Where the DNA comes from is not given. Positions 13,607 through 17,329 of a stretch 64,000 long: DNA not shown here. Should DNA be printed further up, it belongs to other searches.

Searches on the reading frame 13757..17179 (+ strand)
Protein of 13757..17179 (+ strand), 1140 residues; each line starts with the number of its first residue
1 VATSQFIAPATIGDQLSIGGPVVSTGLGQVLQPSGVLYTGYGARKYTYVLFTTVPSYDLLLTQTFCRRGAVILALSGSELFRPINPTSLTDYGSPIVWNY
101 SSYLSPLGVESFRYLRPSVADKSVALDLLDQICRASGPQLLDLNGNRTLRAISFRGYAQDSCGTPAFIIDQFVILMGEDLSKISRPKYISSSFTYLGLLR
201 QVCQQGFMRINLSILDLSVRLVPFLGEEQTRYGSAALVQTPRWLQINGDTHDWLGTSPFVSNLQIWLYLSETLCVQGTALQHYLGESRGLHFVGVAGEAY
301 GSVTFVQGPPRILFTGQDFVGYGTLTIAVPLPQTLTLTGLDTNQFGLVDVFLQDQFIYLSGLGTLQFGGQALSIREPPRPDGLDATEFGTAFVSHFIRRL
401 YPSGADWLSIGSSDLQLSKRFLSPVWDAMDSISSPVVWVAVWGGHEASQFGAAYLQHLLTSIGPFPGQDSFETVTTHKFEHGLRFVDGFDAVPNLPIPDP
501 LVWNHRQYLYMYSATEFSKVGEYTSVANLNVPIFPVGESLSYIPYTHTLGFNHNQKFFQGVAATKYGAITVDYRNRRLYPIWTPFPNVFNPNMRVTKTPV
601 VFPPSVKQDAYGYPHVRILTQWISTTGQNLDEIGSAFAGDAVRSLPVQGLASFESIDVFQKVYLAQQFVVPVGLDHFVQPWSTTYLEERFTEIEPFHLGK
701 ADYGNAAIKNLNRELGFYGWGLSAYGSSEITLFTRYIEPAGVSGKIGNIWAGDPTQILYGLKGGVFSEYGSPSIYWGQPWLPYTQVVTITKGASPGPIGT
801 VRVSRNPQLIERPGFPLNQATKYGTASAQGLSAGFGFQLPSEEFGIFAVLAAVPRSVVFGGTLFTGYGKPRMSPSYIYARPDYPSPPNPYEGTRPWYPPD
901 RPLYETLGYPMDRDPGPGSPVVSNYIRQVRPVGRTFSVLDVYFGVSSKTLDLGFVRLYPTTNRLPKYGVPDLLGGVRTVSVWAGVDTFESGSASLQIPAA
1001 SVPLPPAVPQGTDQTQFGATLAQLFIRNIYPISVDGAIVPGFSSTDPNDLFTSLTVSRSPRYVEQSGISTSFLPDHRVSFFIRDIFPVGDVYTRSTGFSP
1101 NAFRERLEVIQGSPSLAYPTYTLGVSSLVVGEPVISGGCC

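Call 48: search_protein_families(library=phrogs, proteins=[window:13757-17179:+], max_evalue=0.001)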
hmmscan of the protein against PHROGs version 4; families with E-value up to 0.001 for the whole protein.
window:13757-17179:+ (1140 aa): 1 family
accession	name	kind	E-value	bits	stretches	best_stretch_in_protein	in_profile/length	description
phrog_11272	-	unknown function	1.7e-12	47.4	1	501-744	385-632/1041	-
